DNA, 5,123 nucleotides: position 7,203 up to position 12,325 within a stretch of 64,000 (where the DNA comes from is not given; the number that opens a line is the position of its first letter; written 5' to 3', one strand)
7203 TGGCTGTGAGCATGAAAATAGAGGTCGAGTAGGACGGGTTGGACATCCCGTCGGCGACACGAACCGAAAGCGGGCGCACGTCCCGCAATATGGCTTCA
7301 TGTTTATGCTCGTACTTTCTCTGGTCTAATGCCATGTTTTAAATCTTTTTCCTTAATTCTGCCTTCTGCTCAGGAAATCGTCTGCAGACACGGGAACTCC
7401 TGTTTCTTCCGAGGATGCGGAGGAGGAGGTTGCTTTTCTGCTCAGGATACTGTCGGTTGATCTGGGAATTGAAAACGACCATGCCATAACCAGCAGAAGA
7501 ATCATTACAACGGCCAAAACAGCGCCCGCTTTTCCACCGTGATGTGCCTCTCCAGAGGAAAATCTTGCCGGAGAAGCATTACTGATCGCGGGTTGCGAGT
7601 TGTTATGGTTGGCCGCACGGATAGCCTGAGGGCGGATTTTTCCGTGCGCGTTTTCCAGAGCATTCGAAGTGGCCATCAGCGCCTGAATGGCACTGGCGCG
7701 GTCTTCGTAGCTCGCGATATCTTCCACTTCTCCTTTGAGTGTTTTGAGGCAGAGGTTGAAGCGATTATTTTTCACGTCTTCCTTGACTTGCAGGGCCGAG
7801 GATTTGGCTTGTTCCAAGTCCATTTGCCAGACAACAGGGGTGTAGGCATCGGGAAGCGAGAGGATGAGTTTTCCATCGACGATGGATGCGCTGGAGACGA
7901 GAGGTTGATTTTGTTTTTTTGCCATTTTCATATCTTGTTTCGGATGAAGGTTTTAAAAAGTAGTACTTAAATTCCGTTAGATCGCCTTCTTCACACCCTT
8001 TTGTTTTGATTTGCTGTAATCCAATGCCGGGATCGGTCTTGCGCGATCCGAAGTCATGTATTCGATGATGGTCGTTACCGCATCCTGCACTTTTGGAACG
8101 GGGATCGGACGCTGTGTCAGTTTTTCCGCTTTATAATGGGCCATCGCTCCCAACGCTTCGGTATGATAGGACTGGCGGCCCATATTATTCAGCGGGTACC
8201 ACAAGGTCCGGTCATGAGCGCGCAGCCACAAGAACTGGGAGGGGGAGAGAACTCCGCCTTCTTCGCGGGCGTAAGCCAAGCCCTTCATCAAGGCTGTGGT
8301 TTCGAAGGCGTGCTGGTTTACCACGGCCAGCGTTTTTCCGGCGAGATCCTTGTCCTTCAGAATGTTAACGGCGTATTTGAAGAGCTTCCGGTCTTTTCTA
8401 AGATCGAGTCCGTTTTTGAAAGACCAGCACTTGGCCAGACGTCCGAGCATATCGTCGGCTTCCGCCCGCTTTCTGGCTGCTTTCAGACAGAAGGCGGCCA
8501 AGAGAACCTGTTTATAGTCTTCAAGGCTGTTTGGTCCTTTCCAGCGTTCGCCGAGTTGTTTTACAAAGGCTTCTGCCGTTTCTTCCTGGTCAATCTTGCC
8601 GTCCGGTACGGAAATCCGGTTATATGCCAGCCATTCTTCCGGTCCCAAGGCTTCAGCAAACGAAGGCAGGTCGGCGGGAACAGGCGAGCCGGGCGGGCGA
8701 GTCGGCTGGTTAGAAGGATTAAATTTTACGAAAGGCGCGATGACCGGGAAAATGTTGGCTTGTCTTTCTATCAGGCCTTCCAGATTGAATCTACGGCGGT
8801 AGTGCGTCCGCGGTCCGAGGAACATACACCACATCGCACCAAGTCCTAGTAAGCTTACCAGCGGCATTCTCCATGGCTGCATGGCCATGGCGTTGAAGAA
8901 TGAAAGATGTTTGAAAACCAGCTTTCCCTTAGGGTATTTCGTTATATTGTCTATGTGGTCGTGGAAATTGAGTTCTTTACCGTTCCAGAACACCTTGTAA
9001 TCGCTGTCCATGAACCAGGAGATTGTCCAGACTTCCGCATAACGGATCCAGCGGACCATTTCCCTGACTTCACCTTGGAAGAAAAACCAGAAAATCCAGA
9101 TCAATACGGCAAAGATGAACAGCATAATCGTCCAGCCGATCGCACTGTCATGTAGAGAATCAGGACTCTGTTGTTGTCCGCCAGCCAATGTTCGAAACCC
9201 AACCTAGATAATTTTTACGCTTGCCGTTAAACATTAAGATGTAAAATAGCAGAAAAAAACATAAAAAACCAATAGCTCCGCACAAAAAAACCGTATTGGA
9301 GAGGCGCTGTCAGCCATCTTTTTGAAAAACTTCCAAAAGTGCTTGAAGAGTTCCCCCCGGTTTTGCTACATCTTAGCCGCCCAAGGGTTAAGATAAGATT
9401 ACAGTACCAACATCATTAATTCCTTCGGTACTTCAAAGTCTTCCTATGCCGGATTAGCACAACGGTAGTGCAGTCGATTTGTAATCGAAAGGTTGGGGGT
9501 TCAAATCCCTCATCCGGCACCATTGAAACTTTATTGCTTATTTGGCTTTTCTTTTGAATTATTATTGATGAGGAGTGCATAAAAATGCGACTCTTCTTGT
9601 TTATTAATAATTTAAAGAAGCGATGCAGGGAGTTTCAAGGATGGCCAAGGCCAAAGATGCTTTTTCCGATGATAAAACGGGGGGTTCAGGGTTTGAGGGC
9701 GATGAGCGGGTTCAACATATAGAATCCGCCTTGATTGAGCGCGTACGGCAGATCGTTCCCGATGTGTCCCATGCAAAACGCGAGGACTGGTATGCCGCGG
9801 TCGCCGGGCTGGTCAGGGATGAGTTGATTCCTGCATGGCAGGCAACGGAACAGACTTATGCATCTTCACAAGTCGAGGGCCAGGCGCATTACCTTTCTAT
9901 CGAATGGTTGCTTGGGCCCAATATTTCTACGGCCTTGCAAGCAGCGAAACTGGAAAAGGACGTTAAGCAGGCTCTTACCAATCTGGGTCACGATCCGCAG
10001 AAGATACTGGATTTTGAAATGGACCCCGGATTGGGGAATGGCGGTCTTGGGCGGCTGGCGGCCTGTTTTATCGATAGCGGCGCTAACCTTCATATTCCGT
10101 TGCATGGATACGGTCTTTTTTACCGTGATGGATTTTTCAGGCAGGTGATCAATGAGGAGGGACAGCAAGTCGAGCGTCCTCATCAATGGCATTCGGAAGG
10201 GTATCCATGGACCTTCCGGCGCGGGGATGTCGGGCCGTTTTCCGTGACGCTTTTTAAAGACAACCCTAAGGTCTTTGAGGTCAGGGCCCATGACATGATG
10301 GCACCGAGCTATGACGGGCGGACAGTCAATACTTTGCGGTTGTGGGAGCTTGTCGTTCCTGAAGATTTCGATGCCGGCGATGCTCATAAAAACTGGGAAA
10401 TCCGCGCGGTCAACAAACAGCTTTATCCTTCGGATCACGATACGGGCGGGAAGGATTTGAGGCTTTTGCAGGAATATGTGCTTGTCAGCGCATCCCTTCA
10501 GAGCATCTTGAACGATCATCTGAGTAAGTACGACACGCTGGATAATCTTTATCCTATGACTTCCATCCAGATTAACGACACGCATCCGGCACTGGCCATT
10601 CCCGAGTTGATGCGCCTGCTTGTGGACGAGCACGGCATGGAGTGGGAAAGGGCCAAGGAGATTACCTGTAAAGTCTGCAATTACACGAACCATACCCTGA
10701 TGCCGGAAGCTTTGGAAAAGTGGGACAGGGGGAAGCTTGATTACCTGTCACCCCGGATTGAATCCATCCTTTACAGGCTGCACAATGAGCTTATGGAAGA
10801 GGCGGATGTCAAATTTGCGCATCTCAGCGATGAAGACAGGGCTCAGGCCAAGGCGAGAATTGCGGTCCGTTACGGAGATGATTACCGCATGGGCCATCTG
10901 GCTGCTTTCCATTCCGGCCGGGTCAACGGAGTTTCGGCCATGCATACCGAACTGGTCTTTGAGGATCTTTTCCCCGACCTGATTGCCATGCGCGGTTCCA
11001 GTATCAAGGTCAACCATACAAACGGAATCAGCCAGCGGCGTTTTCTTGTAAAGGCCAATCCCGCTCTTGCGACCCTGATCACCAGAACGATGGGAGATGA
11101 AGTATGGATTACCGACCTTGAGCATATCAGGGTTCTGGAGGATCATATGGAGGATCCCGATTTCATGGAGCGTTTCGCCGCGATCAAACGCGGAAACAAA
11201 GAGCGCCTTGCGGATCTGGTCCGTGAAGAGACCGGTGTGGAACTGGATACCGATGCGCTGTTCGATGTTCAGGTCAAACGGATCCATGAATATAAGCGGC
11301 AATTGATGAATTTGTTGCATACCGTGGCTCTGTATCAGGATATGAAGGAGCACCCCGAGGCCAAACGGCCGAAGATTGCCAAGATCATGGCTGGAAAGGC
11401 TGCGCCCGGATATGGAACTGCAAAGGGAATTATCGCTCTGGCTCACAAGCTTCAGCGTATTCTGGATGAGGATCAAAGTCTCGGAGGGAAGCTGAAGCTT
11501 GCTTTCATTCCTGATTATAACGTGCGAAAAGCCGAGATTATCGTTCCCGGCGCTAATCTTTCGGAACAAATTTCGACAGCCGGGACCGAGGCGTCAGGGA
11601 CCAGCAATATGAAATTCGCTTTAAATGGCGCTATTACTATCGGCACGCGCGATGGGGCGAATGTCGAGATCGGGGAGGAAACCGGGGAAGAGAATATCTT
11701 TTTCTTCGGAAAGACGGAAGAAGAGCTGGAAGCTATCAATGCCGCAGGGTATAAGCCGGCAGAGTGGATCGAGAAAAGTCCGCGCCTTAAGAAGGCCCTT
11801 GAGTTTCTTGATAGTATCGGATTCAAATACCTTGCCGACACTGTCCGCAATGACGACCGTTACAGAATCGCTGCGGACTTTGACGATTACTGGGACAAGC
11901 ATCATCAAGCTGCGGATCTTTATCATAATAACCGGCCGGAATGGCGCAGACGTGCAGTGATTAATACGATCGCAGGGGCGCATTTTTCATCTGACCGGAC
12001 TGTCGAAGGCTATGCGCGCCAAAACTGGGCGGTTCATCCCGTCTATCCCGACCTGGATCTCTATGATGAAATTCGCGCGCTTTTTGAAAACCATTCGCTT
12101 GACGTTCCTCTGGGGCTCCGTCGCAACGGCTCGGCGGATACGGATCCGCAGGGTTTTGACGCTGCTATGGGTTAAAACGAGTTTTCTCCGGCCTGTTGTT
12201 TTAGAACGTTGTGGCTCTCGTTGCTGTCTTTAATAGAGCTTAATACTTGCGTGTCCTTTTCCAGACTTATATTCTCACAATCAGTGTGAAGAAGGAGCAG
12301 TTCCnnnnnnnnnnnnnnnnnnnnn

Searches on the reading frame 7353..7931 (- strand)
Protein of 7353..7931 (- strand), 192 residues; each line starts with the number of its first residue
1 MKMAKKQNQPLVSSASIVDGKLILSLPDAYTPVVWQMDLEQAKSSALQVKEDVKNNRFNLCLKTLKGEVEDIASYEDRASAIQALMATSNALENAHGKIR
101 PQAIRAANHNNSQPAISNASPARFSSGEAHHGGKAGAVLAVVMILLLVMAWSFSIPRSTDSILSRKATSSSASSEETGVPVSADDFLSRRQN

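Call 4: search_protein_families(library=pfam, proteins=[window:7353-7931:-], max_evalue=0.01)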
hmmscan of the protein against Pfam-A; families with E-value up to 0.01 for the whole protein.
window:7353-7931:- (192 aa): 0 families

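Call 5: search_protein_families(library=ncbifam, proteins=[window:7353-7931:-], max_evalue=0.001)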
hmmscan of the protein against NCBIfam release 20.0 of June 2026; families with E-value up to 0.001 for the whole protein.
window:7353-7931:- (192 aa): 0 families

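Call 56: find_homologous_proteins(query=window:7356-7931:-, max_evalue=0.00001)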
Query window:7356-7931:- (192 aa): 205 proteins with E <= 0.00001 among 463 candidates; the best 120 are listed.
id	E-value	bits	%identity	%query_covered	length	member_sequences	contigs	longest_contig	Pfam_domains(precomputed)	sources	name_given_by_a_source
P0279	1.9e-114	397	100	99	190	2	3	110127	-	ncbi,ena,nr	ncbi:MAG: hypothetical protein H6858_06850 [Rhodospirillales bacterium]|nr:hypothetical protein [Alp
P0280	8.2e-70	252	65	98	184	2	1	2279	-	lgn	-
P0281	4.2e-67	243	65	99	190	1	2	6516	-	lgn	-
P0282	2.1e-66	241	64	99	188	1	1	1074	-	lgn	-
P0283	2.4e-65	237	65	98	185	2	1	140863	-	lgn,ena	-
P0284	1.5e-61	225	60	99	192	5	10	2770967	-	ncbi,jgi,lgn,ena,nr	ncbi:MAG: hypothetical protein IPH06_05275 [Alphaproteobacteria bacterium]|jgi:hypothetical protein|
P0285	5.5e-61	223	60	98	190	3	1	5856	-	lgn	-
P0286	1.0e-60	222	60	99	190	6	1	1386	-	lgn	-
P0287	2.4e-60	221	61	99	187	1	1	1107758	-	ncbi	-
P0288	1.5e-58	215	60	90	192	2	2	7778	-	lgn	-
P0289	2.5e-55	205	56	99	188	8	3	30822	-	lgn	-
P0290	5.5e-55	204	55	98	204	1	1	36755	-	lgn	-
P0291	5.8e-55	203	55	98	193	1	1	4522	-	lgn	-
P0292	5.8e-47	177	51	98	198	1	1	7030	-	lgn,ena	-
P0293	1.1e-44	170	51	91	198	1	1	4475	-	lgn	-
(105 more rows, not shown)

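Call 62: predict_structure(alignment_id=A2)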
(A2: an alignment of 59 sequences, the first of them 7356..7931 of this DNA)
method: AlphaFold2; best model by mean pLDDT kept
length: 192 residues; sequences in the alignment: 59
mean_pLDDT: 78.2   pTM: 0.51
mean pLDDT of the five models: 78.2, 78.0, 77.9, 77.1, 77.0
residues with pLDDT >= 90: 91; 70-90: 37; 50-70: 33; < 50: 31
segments of 3 or more residues with pLDDT < 50: 102-110, 115-120, 125-129, 169-174
pLDDT, mean of each block of 10 residues (from residue 1): 70 94 97 96 95 98 96 98 97 75 46 49 48 75 95 72 50 56 82 72
secondary structure, 60 per line:
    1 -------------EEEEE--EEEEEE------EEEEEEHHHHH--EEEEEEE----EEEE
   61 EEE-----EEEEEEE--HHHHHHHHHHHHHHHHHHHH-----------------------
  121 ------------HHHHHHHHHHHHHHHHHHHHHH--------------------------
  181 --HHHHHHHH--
elements in order: E14-18 E21-26 E33-38 H39-43 E46-52 E57-63 E69-75 H78-97 H133-154 H183-190

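Call 64: fold_search(model_id=the predicted structure, library=pdb)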
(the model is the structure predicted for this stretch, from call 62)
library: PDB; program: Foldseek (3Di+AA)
matches with E <= 10: 862; with E <= 0.001: 0
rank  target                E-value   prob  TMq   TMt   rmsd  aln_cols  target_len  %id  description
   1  1omw_A                8.5e-02  0.87  0.27  0.10   8.3        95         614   13  Crystal Structure of the complex between G Protein-Coupled Receptor Kinase 2 and Heterotrimeric G Protein beta 1 and g (released 2003-06-03)
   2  4wj7_D                9.6e-02  0.80  0.24  0.34   5.5        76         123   13  CCM2 PTB domain in complex with KRIT1 NPxY/F3 (released 2014-12-24)
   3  4c0a_A                1.2e-01  0.69  0.24  0.15   6.1        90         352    7  Arf1(Delta1-17)in complex with BRAG2 Sec7-PH domain (released 2013-09-25)
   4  5ukk_A                1.3e-01  0.77  0.27  0.10   8.5        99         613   11  Human GRK2 in complex with human G-beta-gamma subunits and CCG211998 (14ak) (released 2017-04-05)
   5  4c0a_F                1.5e-01  0.66  0.24  0.15   6.0        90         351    7  Arf1(Delta1-17)in complex with BRAG2 Sec7-PH domain (released 2013-09-25)
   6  7pwd_A                1.5e-01  0.66  0.28  0.10  11.3       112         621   13  Structure of an inhibited GRK2-G-beta and G-gamma complex (released 2021-10-20)
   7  6fne_B                1.5e-01  0.77  0.27  0.17   5.5        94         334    4  Structure of human Brag2 (Sec7-PH domains) with the inhibitor Bragsin bound to the PH domain (released 2019-03-13)
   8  6fne_A                1.5e-01  0.72  0.27  0.16  10.2       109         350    6  Structure of human Brag2 (Sec7-PH domains) with the inhibitor Bragsin bound to the PH domain (released 2019-03-13)
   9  5he2_A                1.5e-01  0.72  0.27  0.09   8.8        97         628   11  Bovine GRK2 in complex with Gbetagamma subunits and CCG224406 (released 2016-05-11)
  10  4tkn_C                1.5e-01  0.69  0.25  0.20   5.7        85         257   14  Structure of the SNX17 FERM domain bound to the second NPxF motif of KRIT1 (released 2014-07-30)
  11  8jpb_G                1.5e-01  0.54  0.25  0.08   9.7        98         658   13  cryo-EM structure of NTSR1-GRK2-Galpha(q) complexes 1 (released 2023-08-09)
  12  4c0a_B                1.6e-01  0.63  0.24  0.14   6.9        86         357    6  Arf1(Delta1-17)in complex with BRAG2 Sec7-PH domain (released 2013-09-25)
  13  9pvg_D                1.7e-01  0.96  0.30  0.41   4.9        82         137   13  Co-crystal structure of two CCM2 PTB domains bound to a KRIT1 peptide encompassing NPxF2 and NPxF3 (released 2026-01-28)
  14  3v5w_A                1.7e-01  0.66  0.26  0.10   6.2        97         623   16  Human G Protein-Coupled Receptor Kinase 2 in Complex with Soluble Gbetagamma Subunits and Paroxetine (released 2012-09-26)
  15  7vmb_A                1.7e-01  0.60  0.26  0.16  10.5       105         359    8  Crystal structure of IQSEC1-IQ motif, Sec7PH tandem in complex with calmodulin (released 2022-10-12)
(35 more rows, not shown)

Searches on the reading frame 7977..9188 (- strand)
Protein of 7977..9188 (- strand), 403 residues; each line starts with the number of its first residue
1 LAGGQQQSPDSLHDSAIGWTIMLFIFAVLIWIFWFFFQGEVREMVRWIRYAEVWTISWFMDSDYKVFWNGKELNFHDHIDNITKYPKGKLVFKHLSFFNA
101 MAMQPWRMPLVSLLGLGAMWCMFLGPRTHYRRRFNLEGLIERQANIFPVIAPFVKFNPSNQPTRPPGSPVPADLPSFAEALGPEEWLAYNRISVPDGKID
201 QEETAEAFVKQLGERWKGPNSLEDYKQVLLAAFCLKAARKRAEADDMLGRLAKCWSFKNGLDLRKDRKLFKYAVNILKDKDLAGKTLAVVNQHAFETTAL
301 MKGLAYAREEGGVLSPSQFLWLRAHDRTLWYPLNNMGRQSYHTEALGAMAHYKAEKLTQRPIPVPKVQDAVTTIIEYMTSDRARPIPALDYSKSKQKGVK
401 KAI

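Call 4: search_protein_families(library=pfam, proteins=[window:7977-9188:-], max_evalue=0.01)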
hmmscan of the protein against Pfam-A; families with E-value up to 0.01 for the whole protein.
window:7977-9188:- (403 aa): 1 family
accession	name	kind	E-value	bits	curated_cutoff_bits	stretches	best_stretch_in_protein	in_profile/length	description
PF23127.1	DotM_C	-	1.4e-49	169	27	1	203-374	2-170/172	DotM, C-terminal cytoplasmic domain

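Call 5: search_protein_families(library=ncbifam, proteins=[window:7977-9188:-], max_evalue=0.001)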
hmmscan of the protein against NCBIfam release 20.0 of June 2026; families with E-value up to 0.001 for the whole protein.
window:7977-9188:- (403 aa): 1 family
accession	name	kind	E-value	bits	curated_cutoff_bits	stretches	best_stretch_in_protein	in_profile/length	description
NF033890.1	DotM_IcmP_IVB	equivalog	1.1e-48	166.1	230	2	198-374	178-345/356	type IVB secretion system coupling complex protein DotM/IcmP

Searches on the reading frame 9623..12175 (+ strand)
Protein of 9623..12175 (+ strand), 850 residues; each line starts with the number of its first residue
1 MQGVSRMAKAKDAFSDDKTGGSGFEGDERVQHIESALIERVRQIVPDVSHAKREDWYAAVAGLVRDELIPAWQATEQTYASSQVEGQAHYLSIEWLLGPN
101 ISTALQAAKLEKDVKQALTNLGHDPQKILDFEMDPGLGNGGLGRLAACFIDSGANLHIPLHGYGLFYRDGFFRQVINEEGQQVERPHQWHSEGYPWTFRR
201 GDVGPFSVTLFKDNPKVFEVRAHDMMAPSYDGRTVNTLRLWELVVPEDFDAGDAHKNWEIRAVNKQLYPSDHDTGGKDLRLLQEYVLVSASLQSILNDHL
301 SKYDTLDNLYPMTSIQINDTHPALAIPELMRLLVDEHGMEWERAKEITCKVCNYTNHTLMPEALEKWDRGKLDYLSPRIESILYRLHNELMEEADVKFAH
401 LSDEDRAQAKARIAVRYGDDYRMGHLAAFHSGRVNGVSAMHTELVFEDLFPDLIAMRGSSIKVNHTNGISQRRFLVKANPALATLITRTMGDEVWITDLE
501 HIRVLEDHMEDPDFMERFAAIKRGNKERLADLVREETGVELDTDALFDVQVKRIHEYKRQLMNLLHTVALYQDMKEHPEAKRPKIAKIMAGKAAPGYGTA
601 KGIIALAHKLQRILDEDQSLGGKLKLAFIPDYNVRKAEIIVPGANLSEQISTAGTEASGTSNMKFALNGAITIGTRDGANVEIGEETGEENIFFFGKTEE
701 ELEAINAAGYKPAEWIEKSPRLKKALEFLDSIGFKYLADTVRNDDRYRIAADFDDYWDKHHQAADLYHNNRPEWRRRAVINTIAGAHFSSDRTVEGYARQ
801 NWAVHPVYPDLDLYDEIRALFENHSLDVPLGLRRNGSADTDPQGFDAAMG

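Call 5: search_protein_families(library=ncbifam, proteins=[window:9623-12175:+], max_evalue=0.001)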
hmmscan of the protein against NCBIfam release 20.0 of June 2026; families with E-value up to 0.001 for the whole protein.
window:9623-12175:+ (850 aa): 5 families
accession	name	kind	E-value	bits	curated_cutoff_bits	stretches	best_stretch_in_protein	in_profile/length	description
TIGR02093.1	P_ylase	subfamily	2.6e-243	809.8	552.9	1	43-804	16-804/804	glycogen/starch/alpha-glucan family phosphorylase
NF011561.0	PRK14985.1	equivalog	4.9e-196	653.4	1273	1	36-804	14-798/800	maltodextrin phosphorylase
NF011562.0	PRK14986.1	equivalog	2.4e-195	651.1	1546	1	45-807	30-813/815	glycogen phosphorylase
TIGR02094.1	more_P_ylases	subfamily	3.7e-35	121.8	191.7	1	139-685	18-518/600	alpha-glucan family phosphorylase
NF041129.1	maldex_phorlase_Thcocales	equivalog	9.7e-26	90.2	1500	1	139-682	116-606/816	maltodextrin phosphorylase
